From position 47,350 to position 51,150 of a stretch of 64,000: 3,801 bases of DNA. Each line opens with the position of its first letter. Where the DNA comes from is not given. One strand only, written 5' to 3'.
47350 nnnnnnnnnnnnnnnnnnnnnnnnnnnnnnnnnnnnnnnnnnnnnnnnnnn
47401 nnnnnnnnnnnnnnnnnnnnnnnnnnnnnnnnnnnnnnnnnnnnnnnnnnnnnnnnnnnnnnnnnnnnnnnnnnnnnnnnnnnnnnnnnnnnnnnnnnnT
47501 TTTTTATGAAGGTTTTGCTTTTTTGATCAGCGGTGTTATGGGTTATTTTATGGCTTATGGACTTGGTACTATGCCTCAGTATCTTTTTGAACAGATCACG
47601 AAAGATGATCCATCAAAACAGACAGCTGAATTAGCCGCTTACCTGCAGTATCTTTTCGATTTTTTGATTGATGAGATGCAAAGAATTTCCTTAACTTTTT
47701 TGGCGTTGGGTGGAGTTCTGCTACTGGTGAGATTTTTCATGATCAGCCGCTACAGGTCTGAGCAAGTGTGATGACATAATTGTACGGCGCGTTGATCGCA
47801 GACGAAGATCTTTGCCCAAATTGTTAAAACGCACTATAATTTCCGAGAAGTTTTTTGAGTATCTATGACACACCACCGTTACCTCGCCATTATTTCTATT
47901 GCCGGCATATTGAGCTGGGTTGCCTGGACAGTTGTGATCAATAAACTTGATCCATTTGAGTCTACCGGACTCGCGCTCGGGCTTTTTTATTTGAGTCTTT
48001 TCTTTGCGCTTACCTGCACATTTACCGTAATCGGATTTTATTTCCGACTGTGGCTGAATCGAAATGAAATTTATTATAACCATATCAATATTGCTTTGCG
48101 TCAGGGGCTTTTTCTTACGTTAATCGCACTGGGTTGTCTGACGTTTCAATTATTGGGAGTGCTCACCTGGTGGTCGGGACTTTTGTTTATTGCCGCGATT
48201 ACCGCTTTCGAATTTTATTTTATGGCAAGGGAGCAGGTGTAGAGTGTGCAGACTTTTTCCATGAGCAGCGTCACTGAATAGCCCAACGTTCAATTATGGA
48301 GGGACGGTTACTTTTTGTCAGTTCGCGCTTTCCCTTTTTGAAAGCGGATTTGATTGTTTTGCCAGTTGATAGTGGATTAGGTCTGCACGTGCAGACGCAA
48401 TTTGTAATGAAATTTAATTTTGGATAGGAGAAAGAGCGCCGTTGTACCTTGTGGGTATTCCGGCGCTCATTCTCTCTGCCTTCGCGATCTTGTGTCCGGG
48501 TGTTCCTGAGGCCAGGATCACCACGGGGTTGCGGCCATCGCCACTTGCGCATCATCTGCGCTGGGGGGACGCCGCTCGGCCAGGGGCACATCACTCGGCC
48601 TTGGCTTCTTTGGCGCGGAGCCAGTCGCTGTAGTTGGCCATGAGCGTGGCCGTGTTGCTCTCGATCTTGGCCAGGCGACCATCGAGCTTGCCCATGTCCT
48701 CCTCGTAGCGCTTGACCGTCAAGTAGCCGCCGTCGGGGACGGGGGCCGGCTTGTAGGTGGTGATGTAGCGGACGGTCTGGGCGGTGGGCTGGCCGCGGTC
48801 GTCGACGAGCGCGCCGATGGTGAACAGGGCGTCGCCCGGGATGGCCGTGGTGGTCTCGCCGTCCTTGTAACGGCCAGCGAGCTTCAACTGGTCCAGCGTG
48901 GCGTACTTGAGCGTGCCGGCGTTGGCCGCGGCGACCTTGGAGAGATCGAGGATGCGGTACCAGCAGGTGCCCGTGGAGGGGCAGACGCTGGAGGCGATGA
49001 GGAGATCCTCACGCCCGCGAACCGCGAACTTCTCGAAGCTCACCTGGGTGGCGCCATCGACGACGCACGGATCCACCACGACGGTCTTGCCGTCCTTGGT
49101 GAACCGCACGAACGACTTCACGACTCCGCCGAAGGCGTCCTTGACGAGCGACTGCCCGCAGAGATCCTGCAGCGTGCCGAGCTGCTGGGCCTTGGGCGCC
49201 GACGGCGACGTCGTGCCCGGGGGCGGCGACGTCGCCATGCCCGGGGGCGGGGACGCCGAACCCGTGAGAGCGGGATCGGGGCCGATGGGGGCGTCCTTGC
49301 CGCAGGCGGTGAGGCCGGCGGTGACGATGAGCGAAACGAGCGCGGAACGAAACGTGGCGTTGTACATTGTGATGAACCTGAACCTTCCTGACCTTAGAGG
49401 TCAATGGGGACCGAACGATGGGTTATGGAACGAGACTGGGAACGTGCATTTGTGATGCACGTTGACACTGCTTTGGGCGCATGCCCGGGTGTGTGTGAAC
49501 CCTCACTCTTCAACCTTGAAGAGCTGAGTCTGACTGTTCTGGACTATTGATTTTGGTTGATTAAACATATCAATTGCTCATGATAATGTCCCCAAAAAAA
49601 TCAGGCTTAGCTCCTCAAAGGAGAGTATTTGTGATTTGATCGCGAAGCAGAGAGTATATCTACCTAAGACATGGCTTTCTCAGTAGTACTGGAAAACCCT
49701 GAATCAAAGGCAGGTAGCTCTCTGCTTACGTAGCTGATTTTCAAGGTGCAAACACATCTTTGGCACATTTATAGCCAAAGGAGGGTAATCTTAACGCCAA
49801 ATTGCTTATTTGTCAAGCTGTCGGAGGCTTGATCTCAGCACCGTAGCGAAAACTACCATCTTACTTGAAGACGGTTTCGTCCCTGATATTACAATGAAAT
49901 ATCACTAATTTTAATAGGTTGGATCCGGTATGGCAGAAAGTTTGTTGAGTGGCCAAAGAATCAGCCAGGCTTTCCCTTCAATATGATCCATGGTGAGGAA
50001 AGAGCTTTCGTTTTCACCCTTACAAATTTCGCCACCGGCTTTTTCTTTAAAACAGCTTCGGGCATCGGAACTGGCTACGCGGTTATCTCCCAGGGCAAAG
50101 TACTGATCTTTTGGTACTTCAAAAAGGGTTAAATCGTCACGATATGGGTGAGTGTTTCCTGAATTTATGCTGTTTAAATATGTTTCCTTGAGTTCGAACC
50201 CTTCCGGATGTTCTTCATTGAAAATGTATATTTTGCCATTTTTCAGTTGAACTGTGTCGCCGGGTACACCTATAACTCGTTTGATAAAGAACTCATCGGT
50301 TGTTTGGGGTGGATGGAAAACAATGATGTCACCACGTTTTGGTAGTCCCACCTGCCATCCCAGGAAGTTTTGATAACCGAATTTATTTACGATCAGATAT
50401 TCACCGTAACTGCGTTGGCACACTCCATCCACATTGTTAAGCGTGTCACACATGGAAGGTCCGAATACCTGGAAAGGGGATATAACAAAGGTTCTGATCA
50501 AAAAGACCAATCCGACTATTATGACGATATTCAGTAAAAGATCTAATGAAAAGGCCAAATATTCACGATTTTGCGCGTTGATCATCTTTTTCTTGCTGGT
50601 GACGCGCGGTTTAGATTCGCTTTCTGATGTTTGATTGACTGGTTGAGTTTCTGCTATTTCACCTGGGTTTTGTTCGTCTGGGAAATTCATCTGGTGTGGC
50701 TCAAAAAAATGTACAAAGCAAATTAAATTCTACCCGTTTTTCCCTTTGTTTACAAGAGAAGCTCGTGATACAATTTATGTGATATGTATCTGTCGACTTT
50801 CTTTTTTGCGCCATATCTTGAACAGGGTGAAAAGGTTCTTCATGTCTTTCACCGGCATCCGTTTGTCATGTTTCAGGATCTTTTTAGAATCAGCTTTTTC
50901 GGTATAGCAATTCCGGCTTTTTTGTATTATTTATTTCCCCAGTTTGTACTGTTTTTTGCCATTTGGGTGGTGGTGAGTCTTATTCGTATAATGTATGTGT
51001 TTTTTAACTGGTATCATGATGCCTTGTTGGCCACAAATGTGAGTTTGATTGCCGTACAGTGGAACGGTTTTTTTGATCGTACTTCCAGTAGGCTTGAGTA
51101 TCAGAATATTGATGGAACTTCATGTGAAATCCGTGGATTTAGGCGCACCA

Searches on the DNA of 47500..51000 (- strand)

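Call 14: search_rna_families(source=window, start=47500, end=51000, threshold=evalue, max_evalue=1)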
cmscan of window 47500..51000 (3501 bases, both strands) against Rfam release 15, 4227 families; matches with E-value up to 1: 2.
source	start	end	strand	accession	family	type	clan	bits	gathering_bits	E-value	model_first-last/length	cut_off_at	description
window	47737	47796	+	RF01147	sR12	Gene; snRNA; snoRNA; CD-box;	-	20.6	38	0.29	1-52/52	no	Small nucleolar RNA sR12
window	47735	47804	+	RF01136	sR28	Gene; snRNA; snoRNA; CD-box;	-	16.1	39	0.53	1-55/55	no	Small nucleolar RNA sR28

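Call 44: build_rna_model(alignment_id=A5)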
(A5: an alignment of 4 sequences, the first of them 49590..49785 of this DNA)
Model R1 built from alignment A5 (4 sequences, 206 columns); structure: RNAalifold consensus.
model positions 205; base pairs 47; branch points 2; effective number of sequences 1.65; information 0.589 bits per position. Calibrated on 0.2 Mb of random sequence (short: E-values are rough).
structure used (alignment columns):
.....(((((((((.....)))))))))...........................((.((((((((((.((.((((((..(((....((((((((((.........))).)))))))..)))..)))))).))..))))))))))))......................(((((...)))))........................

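Call 45: search_with_rna_model(model_id=R1, sources=[window, L014, L015, L016, L017, L018, L019, L020, L021, L022, L023, L024, L025, L026, L027, L028, L029, L030, L031, L032, L033, L012, L013], max_evalue=1)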
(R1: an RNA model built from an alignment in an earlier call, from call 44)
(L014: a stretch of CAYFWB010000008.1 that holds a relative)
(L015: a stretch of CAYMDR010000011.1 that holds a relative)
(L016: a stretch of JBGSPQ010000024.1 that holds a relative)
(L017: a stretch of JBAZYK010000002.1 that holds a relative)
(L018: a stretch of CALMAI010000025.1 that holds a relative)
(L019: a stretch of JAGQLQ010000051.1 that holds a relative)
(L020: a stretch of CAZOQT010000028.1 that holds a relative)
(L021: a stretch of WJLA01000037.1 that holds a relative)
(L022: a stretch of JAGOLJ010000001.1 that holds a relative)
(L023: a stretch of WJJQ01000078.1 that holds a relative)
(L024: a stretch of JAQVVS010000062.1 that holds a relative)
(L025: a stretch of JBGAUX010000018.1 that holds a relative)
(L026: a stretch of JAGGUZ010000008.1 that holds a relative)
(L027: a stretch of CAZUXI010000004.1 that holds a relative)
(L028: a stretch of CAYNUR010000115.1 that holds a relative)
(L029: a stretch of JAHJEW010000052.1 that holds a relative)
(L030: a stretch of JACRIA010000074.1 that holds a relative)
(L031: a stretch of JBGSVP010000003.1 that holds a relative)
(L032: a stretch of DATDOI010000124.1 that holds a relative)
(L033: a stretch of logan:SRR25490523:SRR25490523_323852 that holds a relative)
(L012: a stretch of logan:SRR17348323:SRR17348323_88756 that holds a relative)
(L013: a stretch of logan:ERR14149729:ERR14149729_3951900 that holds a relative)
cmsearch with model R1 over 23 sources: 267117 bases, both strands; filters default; matches with E-value up to 1: 6.
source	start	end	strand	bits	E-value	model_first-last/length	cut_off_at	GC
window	49590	49785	-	214.5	3.6e-53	1-205/205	no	0.43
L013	1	193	+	202.5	4.6e-50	14-205/205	5'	0.44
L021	3120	3231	-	48.3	2.6e-10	32-146/205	no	0.32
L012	1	37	+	20.5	0.0039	161-205/205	5'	0.43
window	49645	49727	+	20.2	0.0045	59-144/205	no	0.43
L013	46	132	-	13.9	0.19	59-144/205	no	0.49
